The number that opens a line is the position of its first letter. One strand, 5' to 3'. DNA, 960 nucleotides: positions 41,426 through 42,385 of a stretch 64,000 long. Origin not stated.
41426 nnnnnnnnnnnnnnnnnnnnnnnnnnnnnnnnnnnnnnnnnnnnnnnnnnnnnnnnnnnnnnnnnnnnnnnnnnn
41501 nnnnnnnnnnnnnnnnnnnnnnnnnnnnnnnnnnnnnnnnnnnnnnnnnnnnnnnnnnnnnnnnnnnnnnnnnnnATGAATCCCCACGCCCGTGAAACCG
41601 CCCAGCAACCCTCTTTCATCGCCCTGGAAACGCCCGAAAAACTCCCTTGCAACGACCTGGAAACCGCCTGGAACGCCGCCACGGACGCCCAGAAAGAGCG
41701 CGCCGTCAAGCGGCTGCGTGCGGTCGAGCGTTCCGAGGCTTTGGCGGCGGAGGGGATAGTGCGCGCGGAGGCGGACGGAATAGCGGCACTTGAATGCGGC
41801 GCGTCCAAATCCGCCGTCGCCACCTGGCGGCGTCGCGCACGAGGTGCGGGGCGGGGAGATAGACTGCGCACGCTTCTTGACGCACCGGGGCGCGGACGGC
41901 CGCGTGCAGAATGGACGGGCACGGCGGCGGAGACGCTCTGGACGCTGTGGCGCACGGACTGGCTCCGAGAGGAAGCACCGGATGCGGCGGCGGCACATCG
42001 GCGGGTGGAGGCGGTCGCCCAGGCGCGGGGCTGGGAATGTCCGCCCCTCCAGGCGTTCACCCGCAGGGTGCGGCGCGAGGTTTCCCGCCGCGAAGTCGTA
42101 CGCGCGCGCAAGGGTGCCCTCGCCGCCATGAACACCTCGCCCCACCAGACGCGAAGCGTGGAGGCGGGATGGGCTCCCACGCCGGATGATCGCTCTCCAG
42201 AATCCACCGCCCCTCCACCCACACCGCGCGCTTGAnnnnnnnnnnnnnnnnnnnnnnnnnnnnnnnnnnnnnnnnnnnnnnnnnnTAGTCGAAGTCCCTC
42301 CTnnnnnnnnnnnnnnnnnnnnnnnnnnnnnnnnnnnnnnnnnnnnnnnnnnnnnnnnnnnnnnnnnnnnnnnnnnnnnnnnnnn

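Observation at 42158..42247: Third copy of the S24-repressor 3'-end segment, about 35 bp from the right edge of the inserted element and forming the C-terminus of a different gene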

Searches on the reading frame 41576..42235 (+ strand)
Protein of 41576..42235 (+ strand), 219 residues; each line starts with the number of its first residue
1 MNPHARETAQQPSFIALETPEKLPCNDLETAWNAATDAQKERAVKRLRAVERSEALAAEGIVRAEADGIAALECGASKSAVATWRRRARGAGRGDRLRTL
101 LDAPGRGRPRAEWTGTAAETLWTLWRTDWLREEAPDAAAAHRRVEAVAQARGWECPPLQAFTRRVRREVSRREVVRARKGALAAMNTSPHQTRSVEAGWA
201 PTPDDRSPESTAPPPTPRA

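Call 9: search_protein_families(library=pfam, proteins=[window:41576-42235:+], max_evalue=0.01)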
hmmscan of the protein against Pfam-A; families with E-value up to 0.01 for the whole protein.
window:41576-42235:+ (219 aa): 1 family
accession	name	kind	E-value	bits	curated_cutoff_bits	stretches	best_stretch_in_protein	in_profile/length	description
PF09039.17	HTH_Tnp_Mu_2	-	5.3e-15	55.9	20.5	1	91-194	7-109/109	Mu DNA binding, I gamma subdomain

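Call 11: find_encoding_contigs(protein=window:41576-42235:+, flank=10000, max_places=10)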
Protein window:41576-42235:+ (219 aa): no gene with exactly this product is on record in the collection.

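Call 13: find_related_loci(query=window:41576-42160:+, collection=viral_contigs, flank=10000)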
Query window:41576-42160:+ (195 aa) in viral_contigs; peptide patterns used: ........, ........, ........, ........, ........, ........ (x = any residue, [..] = any of these).
12 stretches matched a pattern, but none encodes a relative of the query by tblastn (E <= 1e-3).

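Call 14: find_homologous_proteins(query=window:41576-42235:+)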
Query window:41576-42235:+ (219 aa): 1 proteins with E <= 0.001 among 6419 candidates.
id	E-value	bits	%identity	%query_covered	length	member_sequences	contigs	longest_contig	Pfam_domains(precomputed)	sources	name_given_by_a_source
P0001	4.4e-56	208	65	76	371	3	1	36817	PF09039.18,PF02914.22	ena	-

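Call 15: find_encoding_contigs(protein=P0001, flank=10000, max_places=10)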
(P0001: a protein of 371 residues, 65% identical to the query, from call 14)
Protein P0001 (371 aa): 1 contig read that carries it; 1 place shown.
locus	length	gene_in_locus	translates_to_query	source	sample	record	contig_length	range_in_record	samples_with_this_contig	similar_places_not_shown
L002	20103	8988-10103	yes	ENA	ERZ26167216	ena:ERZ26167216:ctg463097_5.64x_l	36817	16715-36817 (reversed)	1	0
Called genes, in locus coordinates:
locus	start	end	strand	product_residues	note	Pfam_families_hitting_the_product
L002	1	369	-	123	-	?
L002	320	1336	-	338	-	PF04984:Phage_sheath_1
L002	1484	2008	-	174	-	PF05069:Phage_tail_S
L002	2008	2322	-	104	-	PF07030:Phage_Mu_Gp36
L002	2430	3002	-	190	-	-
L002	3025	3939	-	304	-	PF10124:Mu-like_gpT, PF25209:Phage_capsid_4 (weak)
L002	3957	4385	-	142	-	-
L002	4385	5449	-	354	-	PF10123:Mu-like_Pro_N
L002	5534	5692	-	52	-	PF24199:DUF7424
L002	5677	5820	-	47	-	-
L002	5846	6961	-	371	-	PF13808:DDE_Tnp_1_assoc, PF01609:DDE_Tnp_1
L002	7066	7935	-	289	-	PF00717:Peptidase_S24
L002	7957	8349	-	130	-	-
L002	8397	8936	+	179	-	-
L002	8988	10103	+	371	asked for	PF09039:HTH_Tnp_Mu_2, PF02914:DDE_2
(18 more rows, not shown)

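Call 53: search_protein_families(library=phrogs, proteins=[window:41576-42160:+], max_evalue=0.001)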
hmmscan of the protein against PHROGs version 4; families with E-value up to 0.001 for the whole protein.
window:41576-42160:+ (195 aa): 2 families
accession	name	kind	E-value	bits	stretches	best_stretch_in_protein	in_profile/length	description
phrog_14727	-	unknown function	5.3e-22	79.2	1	31-195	87-249/409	-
phrog_310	-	integration and excision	2.5e-19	70.6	1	10-194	78-269/696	transposase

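Call 54: search_protein_families(library=ncbifam, proteins=[window:41576-42160:+], max_evalue=0.001)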
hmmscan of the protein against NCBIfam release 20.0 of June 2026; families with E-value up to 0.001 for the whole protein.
window:41576-42160:+ (195 aa): 0 families
